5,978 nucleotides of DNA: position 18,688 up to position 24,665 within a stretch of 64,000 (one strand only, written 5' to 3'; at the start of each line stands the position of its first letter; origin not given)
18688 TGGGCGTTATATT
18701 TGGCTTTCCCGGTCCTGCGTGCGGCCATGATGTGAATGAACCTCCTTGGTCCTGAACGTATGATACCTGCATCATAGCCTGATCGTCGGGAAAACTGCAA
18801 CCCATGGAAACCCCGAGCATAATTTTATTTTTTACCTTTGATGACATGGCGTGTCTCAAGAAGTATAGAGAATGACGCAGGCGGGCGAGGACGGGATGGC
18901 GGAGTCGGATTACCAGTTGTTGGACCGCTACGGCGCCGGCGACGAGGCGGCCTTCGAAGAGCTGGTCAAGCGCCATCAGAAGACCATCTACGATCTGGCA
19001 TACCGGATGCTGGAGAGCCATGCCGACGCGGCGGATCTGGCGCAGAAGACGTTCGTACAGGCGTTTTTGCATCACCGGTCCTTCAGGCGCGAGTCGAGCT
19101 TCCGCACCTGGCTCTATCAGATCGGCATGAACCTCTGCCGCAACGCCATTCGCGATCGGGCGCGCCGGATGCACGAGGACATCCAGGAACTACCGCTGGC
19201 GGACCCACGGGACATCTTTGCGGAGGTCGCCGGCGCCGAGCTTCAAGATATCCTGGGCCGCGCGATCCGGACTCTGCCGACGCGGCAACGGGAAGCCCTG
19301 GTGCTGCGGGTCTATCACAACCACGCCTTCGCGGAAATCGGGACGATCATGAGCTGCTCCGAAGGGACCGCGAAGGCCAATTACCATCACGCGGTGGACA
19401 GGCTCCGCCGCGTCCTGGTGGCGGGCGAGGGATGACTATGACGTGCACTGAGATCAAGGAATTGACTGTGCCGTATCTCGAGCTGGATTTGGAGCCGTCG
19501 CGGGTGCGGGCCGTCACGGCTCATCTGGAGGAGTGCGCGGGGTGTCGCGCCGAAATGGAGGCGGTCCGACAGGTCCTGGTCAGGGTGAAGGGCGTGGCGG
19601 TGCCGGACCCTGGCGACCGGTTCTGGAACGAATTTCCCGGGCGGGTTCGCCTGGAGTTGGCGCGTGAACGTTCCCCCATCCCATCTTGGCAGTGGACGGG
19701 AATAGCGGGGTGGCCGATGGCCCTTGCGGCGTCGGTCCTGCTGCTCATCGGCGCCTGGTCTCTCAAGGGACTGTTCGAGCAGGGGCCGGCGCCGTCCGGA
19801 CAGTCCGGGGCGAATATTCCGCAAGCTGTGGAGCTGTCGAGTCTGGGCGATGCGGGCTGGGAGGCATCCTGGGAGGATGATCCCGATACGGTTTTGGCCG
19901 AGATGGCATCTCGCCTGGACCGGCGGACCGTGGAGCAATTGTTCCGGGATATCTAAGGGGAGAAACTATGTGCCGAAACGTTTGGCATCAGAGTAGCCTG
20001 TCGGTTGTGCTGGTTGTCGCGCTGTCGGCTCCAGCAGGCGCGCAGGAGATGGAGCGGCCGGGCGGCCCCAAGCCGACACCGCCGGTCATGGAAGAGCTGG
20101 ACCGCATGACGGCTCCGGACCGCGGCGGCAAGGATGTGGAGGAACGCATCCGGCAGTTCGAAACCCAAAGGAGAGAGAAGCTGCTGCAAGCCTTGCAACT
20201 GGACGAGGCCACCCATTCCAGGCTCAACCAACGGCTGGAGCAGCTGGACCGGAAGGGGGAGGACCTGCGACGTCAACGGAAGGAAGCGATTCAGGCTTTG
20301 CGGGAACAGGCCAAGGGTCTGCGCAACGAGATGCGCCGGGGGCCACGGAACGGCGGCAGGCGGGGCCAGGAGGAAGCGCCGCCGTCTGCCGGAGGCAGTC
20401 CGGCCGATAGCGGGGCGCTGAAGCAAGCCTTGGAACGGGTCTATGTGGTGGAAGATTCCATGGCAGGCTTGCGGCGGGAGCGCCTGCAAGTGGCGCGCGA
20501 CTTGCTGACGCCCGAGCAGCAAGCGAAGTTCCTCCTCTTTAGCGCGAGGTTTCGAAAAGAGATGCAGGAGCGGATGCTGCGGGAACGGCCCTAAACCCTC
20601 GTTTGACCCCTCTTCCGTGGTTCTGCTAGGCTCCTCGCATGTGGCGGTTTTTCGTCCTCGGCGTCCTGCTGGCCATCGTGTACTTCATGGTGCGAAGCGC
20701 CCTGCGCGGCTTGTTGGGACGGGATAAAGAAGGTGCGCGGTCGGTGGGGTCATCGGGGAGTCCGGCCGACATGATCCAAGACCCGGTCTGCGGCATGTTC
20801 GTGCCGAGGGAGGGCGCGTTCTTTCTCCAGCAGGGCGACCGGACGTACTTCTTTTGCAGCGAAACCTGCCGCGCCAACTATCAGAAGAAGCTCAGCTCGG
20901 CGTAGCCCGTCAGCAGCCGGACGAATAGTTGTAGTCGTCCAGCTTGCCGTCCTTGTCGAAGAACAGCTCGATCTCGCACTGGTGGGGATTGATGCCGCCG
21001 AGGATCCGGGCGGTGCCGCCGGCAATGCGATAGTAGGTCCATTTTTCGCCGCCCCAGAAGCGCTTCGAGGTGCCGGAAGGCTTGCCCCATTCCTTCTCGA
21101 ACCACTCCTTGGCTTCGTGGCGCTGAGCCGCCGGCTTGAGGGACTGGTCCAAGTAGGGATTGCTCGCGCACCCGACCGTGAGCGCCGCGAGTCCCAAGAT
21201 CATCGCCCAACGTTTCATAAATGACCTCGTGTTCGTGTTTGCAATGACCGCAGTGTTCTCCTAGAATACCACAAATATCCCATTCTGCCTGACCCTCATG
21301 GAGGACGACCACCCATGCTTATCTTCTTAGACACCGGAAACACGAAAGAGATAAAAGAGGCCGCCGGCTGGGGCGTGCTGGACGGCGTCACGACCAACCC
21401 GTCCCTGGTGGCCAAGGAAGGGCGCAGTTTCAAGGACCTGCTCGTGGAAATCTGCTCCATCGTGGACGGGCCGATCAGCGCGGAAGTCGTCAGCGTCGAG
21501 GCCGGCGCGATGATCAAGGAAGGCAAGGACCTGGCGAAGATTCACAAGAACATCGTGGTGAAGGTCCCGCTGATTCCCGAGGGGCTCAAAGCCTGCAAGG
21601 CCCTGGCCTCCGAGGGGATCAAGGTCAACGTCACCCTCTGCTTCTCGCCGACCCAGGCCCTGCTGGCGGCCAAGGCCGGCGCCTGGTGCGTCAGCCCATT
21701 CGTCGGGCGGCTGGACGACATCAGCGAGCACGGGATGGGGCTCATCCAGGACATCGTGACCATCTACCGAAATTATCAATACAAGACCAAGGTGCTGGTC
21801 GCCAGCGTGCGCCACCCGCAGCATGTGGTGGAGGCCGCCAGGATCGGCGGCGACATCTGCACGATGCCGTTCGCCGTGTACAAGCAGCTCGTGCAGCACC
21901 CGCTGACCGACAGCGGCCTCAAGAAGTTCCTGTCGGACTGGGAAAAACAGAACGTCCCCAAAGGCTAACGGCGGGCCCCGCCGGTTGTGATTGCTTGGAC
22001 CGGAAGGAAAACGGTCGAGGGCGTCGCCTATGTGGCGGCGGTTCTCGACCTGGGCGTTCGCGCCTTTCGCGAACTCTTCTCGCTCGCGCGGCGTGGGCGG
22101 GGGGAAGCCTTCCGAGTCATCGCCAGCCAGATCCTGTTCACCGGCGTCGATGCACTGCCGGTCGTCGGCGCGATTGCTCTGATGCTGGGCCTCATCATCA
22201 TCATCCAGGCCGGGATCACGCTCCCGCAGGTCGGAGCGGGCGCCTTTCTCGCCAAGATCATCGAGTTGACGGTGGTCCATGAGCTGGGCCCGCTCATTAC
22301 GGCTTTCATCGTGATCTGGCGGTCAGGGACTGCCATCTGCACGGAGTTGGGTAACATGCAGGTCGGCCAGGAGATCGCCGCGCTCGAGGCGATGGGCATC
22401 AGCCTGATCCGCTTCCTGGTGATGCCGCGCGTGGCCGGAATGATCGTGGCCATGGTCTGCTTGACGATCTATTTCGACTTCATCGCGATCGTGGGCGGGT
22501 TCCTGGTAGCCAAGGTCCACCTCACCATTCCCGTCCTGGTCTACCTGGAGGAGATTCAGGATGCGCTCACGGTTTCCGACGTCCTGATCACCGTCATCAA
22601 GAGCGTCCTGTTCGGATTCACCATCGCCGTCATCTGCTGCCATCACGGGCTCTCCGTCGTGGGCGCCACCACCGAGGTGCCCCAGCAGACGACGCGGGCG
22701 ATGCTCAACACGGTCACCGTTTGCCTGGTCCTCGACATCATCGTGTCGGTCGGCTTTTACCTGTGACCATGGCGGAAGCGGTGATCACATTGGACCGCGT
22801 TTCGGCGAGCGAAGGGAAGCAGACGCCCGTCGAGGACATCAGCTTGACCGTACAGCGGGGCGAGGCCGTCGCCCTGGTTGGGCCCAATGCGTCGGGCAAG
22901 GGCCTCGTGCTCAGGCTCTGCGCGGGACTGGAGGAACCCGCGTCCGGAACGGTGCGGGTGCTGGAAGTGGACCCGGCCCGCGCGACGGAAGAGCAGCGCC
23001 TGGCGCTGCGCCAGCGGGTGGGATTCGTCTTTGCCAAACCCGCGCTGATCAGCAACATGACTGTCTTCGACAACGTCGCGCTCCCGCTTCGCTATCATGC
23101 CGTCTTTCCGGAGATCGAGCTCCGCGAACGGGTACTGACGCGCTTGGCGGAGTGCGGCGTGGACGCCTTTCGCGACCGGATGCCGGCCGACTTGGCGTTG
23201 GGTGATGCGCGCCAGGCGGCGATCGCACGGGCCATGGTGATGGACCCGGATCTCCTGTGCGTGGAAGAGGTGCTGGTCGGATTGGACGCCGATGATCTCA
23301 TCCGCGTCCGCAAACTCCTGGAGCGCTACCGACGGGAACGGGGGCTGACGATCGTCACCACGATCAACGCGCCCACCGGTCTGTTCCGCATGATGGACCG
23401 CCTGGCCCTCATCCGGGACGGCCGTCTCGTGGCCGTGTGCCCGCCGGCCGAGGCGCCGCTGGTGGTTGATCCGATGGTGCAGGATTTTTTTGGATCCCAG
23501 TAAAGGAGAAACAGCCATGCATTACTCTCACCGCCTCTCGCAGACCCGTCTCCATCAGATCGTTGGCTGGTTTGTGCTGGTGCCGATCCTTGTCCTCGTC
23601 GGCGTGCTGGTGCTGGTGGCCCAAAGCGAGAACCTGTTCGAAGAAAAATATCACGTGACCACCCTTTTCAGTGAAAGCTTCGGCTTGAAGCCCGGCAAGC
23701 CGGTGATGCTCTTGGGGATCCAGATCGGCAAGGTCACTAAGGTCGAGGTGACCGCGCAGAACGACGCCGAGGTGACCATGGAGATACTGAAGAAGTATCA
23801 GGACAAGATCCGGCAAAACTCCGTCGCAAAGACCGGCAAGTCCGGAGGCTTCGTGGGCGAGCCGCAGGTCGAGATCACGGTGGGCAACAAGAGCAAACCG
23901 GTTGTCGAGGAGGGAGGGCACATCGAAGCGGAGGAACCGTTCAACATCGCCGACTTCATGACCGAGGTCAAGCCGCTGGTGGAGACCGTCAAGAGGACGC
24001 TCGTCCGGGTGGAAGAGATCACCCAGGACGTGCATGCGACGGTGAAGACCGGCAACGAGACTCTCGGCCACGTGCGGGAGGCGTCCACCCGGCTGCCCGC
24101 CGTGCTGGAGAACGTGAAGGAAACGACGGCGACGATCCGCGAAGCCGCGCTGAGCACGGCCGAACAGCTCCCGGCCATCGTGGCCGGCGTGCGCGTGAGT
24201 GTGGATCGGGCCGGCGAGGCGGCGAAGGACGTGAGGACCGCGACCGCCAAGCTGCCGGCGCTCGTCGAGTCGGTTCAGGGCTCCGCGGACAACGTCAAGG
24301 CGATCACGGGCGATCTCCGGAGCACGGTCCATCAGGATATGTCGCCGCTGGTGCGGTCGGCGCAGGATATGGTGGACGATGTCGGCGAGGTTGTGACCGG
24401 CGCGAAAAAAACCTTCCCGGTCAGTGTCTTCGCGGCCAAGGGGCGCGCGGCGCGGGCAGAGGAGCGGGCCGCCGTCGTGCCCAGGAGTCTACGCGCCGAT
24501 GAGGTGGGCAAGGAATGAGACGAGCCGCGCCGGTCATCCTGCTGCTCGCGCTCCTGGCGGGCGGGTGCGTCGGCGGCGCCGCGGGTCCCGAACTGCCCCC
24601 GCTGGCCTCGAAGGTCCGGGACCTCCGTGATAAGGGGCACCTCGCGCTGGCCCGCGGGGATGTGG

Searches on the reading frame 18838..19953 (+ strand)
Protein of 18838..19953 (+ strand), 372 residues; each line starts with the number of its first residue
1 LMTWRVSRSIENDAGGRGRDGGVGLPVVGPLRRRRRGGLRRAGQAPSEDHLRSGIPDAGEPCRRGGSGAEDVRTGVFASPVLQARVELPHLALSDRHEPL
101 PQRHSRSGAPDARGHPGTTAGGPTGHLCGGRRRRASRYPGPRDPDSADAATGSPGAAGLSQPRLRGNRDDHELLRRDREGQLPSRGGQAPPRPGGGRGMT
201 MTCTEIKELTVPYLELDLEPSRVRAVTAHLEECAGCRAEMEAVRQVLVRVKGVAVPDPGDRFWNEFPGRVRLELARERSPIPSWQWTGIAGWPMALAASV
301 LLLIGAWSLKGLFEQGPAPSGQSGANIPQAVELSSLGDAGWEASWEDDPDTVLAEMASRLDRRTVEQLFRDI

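Call 62: search_protein_families(library=pfam, proteins=[window:18838-19953:+], max_evalue=0.001)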
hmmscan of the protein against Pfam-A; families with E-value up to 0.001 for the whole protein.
window:18838-19953:+ (372 aa): 1 family
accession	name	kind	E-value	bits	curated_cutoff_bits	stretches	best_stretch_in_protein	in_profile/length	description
PF13490.11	zf-HC2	-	1.5e-05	25.4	22.2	1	203-237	1-35/35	Putative zinc-finger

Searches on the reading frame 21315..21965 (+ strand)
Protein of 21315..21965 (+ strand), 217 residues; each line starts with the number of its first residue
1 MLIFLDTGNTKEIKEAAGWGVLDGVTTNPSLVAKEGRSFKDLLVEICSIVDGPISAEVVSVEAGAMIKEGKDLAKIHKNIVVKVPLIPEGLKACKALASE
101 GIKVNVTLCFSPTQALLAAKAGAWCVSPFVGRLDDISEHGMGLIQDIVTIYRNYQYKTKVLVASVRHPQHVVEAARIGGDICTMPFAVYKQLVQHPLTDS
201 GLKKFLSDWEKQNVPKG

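Call 62: search_protein_families(library=pfam, proteins=[window:21315-21965:+], max_evalue=0.001)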
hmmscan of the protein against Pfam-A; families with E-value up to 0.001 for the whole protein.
window:21315-21965:+ (217 aa): 1 family
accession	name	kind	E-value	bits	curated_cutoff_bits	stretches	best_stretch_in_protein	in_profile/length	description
PF00923.25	TAL_FSA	-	1e-61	209.3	27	1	3-211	1-280/285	Transaldolase/Fructose-6-phosphate aldolase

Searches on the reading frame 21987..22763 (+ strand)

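Call 62: search_protein_families(library=pfam, proteins=[window:21987-22763:+], max_evalue=0.001)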
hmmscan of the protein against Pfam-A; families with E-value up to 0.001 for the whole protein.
window:21987-22763:+ (259 aa): 2 families
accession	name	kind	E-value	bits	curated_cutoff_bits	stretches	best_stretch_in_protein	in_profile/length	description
PF02405.21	MlaE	-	3.1e-63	213.6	22.5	1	46-254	2-210/212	Permease MlaE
PF03739.19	LptF_LptG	-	0.00085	18.9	27.9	1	116-161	67-112/353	Lipopolysaccharide export system permease LptF/LptG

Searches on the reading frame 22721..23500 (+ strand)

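Call 62: search_protein_families(library=pfam, proteins=[window:22721-23500:+], max_evalue=0.001)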
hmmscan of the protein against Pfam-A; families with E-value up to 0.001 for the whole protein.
window:22721-23500:+ (260 aa): 1 family
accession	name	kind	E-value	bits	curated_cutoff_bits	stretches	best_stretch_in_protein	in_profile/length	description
PF00005.33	ABC_tran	-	2.3e-22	80.5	25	1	38-183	2-134/137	ABC transporter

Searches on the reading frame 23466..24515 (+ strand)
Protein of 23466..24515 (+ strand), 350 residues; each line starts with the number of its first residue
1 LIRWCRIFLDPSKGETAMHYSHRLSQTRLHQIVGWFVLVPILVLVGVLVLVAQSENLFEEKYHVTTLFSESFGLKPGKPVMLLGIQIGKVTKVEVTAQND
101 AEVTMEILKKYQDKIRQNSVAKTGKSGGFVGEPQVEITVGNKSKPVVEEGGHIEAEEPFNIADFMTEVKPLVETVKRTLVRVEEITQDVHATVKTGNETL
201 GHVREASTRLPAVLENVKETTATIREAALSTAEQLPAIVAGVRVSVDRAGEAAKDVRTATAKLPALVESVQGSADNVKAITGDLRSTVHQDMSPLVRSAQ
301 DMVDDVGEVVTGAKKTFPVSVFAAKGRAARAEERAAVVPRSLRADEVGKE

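Call 10: search_protein_families(library=pfam, proteins=[window:23466-24515:+], max_evalue=0.01)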
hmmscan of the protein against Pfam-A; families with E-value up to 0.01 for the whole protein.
window:23466-24515:+ (350 aa): 2 families
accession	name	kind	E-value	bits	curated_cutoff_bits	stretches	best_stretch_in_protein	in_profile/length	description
PF02470.25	MlaD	-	3.9e-16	59.5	25.1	1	61-139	2-80/81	MlaD protein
PF06103.16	DUF948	-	0.0081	16.8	37.2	0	167-226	27-86/89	Bacterial protein of unknown function (DUF948)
